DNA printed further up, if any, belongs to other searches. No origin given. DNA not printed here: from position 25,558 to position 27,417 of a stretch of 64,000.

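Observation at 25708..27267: Glycerate kinase fused to a C-terminal NUDIX hydrolase domain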

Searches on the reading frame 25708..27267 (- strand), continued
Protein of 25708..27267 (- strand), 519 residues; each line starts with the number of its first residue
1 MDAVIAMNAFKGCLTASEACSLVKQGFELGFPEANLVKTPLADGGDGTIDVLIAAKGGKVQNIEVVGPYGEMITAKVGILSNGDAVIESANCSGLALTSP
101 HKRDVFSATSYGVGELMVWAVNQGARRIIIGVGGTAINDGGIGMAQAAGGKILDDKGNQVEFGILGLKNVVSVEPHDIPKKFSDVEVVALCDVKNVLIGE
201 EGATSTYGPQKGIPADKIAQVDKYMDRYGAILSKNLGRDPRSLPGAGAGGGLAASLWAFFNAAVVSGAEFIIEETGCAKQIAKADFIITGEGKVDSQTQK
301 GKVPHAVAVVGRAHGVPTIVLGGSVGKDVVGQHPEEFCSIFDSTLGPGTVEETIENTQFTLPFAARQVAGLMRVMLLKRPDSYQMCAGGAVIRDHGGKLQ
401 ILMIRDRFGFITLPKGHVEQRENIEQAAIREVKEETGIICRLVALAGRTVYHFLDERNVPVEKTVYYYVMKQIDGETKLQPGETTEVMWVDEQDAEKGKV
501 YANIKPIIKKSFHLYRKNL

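Call 31: predict_structure(alignment_id=A1)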
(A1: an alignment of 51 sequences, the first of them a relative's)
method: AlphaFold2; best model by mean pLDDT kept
length: 519 residues; sequences in the alignment: 51
mean_pLDDT: 93.1   pTM: 0.84
mean pLDDT of the five models: 93.1, 92.7, 92.2, 91.7, 90.8
residues with pLDDT >= 90: 417; 70-90: 101; 50-70: 1; < 50: 0
segments of 3 or more residues with pLDDT < 50: none
pLDDT, mean of each block of 10 residues (from residue 1): 94 89 97 95 92 96 95 96 96 85 90 98 97 89 97 97 94 96 97 92 88 93 97 97 93 97 96 96 97 88 94 97 87 89 82 85 96 93 96 94 92 94 95 94 95 90 97 88 86 89 93 91
secondary structure, 60 per line:
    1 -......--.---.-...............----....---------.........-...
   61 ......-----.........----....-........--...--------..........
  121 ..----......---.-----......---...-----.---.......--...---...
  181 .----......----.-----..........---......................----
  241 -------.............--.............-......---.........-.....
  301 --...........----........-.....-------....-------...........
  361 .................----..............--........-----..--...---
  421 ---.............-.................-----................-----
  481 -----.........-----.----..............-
elements in order: E2-7 H16-30 E35-38 H48-56 E58-66 E72-80 E85-88 H90-93 H111-122 E127-132 H142-147 E151-153 H163-169 E172-174 H178-181 E186-191 H203-211 H215-236 H248-260 E263-266 H267-275 H277-282 E286-294 H296-300 H303-313 E318-325 H327-331 E339-342 H350-377 E382-395 E398-405 E415-417 H424-436 E438-454 E460-475 E486-491 H505-518

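Call 33: search_protein_representatives(protein=window:25708-27267:-)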
Query: 519 residues. Proteins with E-value up to 0.001 (for the whole library): 20129; up to 1e-10: 10288; up to 1e-30: 5170. The best 150 are listed.
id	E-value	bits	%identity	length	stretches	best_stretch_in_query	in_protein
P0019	2.0e-154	531.8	51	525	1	3-511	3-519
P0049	1.5e-119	416.8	43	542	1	2-517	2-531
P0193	2.3e-93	330.4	39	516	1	2-495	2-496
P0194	2.7e-78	280.7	41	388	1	4-360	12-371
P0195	1.1e-77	278.6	42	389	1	2-372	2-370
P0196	2.2e-77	277.7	53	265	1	2-262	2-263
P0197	7.0e-74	266.1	38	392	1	4-367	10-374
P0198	1.1e-73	265.5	38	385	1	4-378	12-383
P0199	4.8e-73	263.4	39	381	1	2-374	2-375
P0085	5.7e-73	263.1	39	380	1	2-368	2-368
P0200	2.5e-72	261.0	39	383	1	3-375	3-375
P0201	1.1e-71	258.9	36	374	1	3-369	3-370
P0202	2.7e-71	257.6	39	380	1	2-372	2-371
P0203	2.9e-71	257.5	36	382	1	2-376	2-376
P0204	3.2e-71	257.4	38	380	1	2-362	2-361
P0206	8.0e-71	256.0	39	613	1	3-340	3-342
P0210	1.0e-69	252.3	37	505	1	5-375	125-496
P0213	2.0e-69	251.5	38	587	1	4-366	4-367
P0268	8.6e-66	239.4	39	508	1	4-367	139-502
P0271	1.1e-65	239.1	39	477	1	3-326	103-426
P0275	1.8e-65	238.4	36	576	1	3-377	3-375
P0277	2.0e-65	238.2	42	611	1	3-327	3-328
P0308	2.7e-64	234.5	36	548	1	2-357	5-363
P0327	7.4e-64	233.1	36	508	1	1-389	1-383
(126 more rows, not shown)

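Call 35: search_protein_families(library=pfam, proteins=[P0193, P0206, P0213, P0275, P0277, P0308, P0327, P0210, P0268, P0271], max_evalue=0.001)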
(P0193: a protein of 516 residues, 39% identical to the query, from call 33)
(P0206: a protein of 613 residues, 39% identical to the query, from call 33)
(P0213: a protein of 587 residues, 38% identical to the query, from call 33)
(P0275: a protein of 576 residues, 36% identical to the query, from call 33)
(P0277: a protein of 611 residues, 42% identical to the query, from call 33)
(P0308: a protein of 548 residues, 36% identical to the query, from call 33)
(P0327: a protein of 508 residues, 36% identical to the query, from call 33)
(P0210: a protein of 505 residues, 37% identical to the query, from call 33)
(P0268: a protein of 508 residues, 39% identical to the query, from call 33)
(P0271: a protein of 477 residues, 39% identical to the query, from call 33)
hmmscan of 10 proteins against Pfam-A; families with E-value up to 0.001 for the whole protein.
P0193 (516 aa): 2 families
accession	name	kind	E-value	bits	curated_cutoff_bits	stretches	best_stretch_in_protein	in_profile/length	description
PF02595.20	Gly_kinase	-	4.5e-127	424.5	23.3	1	3-372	1-371/372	Glycerate kinase family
PF00293.34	NUDIX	-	1.2e-23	84.1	21.1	1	389-510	4-132/134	NUDIX domain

P0206 (613 aa): 8 families
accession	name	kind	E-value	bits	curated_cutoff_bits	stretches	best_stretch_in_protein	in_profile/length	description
PF02595.20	Gly_kinase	-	7.6e-120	400.7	23.3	1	3-371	1-367/372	Glycerate kinase family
PF16811.11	TAtT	-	7.7e-10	39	26.5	1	423-588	61-232/263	TRAP transporter T-component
PF13431.12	TPR_17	-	2.5e-09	37.1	24.4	0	466-494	2-30/34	Tetratricopeptide repeat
PF14559.12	TPR_19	-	7.7e-06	26.6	25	1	540-585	5-50/68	Tetratricopeptide repeat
PF13414.12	TPR_11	-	1e-05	25.6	26.8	0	462-488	13-39/42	TPR repeat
PF06552.18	TOM20_plant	-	1.9e-05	25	20.6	1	454-555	2-102/187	Plant specific mitochondrial import receptor subunit TOM20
PF13432.12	TPR_16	-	8.4e-05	23.4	32.7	0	457-485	11-39/65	Tetratricopeptide repeat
PF13428.12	TPR_14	-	0.00099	20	23.5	0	565-594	6-34/44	Tetratricopeptide repeat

P0213 (587 aa): 2 families
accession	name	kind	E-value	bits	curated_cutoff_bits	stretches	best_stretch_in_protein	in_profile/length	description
PF02595.20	Gly_kinase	-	2.6e-154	514.1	23.3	1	3-372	1-370/372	Glycerate kinase family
PF02545.19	Maf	-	7.6e-52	176.1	27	1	395-585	1-185/187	Maf-like protein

P0275 (576 aa): 1 family
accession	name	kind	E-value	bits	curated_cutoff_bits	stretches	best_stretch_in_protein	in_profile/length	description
PF02595.20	Gly_kinase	-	3.9e-142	474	23.3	1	3-373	1-371/372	Glycerate kinase family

P0277 (611 aa): 5 families
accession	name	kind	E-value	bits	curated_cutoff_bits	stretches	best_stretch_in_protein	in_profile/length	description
PF02595.20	Gly_kinase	-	4.4e-116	388.3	23.3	1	3-362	1-364/372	Glycerate kinase family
PF14559.12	TPR_19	-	4.3e-08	33.8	25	1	538-586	8-56/68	Tetratricopeptide repeat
PF21033.3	RMD1-3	-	3.9e-07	30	26.7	1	427-548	39-160/235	Regulator of microtubule dynamics protein 1-3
PF16811.11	TAtT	-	0.00016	21.6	26.5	1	475-569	119-217/263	TRAP transporter T-component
PF13432.12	TPR_16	-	0.00021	22.1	32.7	0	535-590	11-65/65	Tetratricopeptide repeat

P0308 (548 aa): 7 families
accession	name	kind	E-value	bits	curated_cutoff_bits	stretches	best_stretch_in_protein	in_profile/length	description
PF02595.20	Gly_kinase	-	1.5e-138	462.2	23.3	1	6-376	1-369/372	Glycerate kinase family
PF00583.31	Acetyltransf_1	-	2.1e-17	63.9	20.7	1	416-520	15-116/116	Acetyltransferase (GNAT) family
PF13302.13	Acetyltransf_3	-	1.4e-14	55.4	25.4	1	386-521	3-138/138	Acetyltransferase (GNAT) domain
PF13420.13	Acetyltransf_4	-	1.2e-13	51.8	24.3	1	387-525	1-139/155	Acetyltransferase (GNAT) domain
PF13508.13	Acetyltransf_7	-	1.2e-09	38.8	27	1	436-521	5-83/84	Acetyltransferase (GNAT) domain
PF13673.13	Acetyltransf_10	-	1.3e-05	25.6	23.6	1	429-523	26-110/128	Acetyltransferase (GNAT) domain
PF08445.16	FR47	-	3.2e-05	24.3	22.1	1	467-522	25-79/86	FR47-like protein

P0327 (508 aa): 3 families
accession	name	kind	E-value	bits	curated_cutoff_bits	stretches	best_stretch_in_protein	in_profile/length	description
PF02595.20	Gly_kinase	-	1.4e-127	426.1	23.3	1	3-369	1-371/372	Glycerate kinase family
PF00903.31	Glyoxalase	-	4e-15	56.7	20.6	1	384-504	1-121/121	Glyoxalase/Bleomycin resistance protein/Dioxygenase superfamily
PF13669.12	Glyoxalase_4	-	0.00011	22.9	27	1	386-476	1-97/109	Glyoxalase/Bleomycin resistance protein/Dioxygenase superfamily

P0210 (505 aa): 2 families
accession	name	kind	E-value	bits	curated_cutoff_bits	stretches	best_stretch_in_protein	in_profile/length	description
PF02595.20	Gly_kinase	-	4.1e-157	523.3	23.3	1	125-492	3-370/372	Glycerate kinase family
PF02861.25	Clp_N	-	2.2e-21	76.2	20.7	2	59-106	1-48/53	Clp amino terminal domain, pathogenicity island component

P0268 (508 aa): 1 family
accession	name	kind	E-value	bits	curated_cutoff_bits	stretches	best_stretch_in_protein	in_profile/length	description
PF02595.20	Gly_kinase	-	9.2e-128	426.7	23.3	1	138-505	1-369/372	Glycerate kinase family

P0271 (477 aa): 4 families
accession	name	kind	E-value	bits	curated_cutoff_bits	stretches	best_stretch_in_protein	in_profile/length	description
PF02595.20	Gly_kinase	-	2.5e-136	454.9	23.3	1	103-473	1-372/372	Glycerate kinase family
PF01381.28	HTH_3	-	1.4e-11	44.7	23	1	12-60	3-51/55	Helix-turn-helix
PF13560.12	HTH_31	-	7.5e-09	36.2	27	1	11-60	7-57/64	Helix-turn-helix domain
PF12844.13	HTH_19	-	7.7e-07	29.4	30.2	1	13-62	7-56/64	Helix-turn-helix domain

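Call 36: fold_search(model_id=the predicted structure, library=pdb)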
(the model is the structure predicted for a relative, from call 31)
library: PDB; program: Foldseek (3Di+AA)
matches with E <= 10: 1326; with E <= 0.001: 565
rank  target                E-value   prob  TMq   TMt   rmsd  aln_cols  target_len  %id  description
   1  3cwc_B                8.1e-44  1.00  0.61  0.82   4.1       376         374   36  Crystal structure of putative glycerate kinase 2 from Salmonella typhimurium LT2 (released 2008-07-08)
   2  3cwc_A                1.9e-43  1.00  0.60  0.82   4.1       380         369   36  Crystal structure of putative glycerate kinase 2 from Salmonella typhimurium LT2 (released 2008-07-08)
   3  1to6_A                2.3e-37  1.00  0.64  0.87   3.1       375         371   31  Glycerate kinase from Neisseria meningitidis (serogroup A) (released 2004-06-22)
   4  3i7u_A                1.0e-13  1.00  0.25  0.94   1.1       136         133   29  Crystal structure of AP4A hydrolase (aq_158) from Aquifex aeolicus VF5 (released 2009-07-21)
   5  3i7u_C                5.2e-13  1.00  0.24  0.90   1.7       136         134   29  Crystal structure of AP4A hydrolase (aq_158) from Aquifex aeolicus VF5 (released 2009-07-21)
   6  1vc8_A                1.3e-11  1.00  0.22  0.88   2.1       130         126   28  Crystal Structure of a T.thermophilus HB8 Ap6A Hydrolase Ndx1-Ap6A Complex (released 2005-04-26)
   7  4mpo_A                2.3e-11  1.00  0.24  0.78   3.2       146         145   25  1.90 A resolution structure of CT771 from Chlamydia trachomatis Bound to Hydrolyzed Ap4A Products (released 2014-01-22)
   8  6m72                  2.7e-11  1.00  0.23  0.40   1.9       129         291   26  Crystal structure of Mycobacterium smegmatis MutT1 in complex with 8-oxo-dGDP (released 2020-10-14)
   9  4mpo_E                3.5e-11  1.00  0.24  0.80   2.9       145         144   25  1.90 A resolution structure of CT771 from Chlamydia trachomatis Bound to Hydrolyzed Ap4A Products (released 2014-01-22)
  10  5ggc_A                4.5e-11  1.00  0.22  0.39   2.1       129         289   26  Crystal structure of Mycobacterium smegmatis MutT1 in complex with phosphate and magnesium ions (excess magnesium, I) (released 2017-04-19)
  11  6m6y                  5.1e-11  1.00  0.23  0.40   1.9       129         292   26  Crystal structure of Mycobacterium smegmatis MutT1 in complex with 8-oxo-dGTP (released 2020-10-14)
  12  9cxx_A                5.4e-11  1.00  0.23  0.40   2.3       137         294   28  Structure of Rv2985, a Nudix diadenosine polyphosphatase from M. tuberculosis, in complex with putative ATP (released 2026-01-14)
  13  4mpo_B                5.7e-11  1.00  0.24  0.77   3.4       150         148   25  1.90 A resolution structure of CT771 from Chlamydia trachomatis Bound to Hydrolyzed Ap4A Products (released 2014-01-22)
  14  1vc9_A                6.1e-11  1.00  0.22  0.87   2.4       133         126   29  Crystal Structure of a T.thermophilus HB8 Ap6A hydrolase E50Q mutant-Mg2+-ATP complex (released 2005-04-26)
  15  5xd5_A                8.3e-11  1.00  0.22  0.39   2.0       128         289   26  Crystal structure of Mycobacterium smegmatis MutT1 in complex with ATP, magnesium fluoride and phosphate (released 2017-08-09)
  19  4mpo_F                1.5e-10  1.00  0.23  0.78   2.8       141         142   27  1.90 A resolution structure of CT771 from Chlamydia trachomatis Bound to Hydrolyzed Ap4A Products (released 2014-01-22)
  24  1ktg_A                2.1e-10  1.00  0.23  0.79   3.0       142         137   26  Crystal Structure of a C. elegans Ap4A Hydrolase Binary Complex (released 2002-05-08)
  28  4mpo_G                5.7e-10  1.00  0.23  0.80   3.1       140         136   26  1.90 A resolution structure of CT771 from Chlamydia trachomatis Bound to Hydrolyzed Ap4A Products (released 2014-01-22)
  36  9cxx_B                1.1e-09  1.00  0.21  0.38   3.5       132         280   26  Structure of Rv2985, a Nudix diadenosine polyphosphatase from M. tuberculosis, in complex with putative ATP (released 2026-01-14)
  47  1ktg_B                3.2e-09  1.00  0.19  0.66   6.3       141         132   26  Crystal Structure of a C. elegans Ap4A Hydrolase Binary Complex (released 2002-05-08)
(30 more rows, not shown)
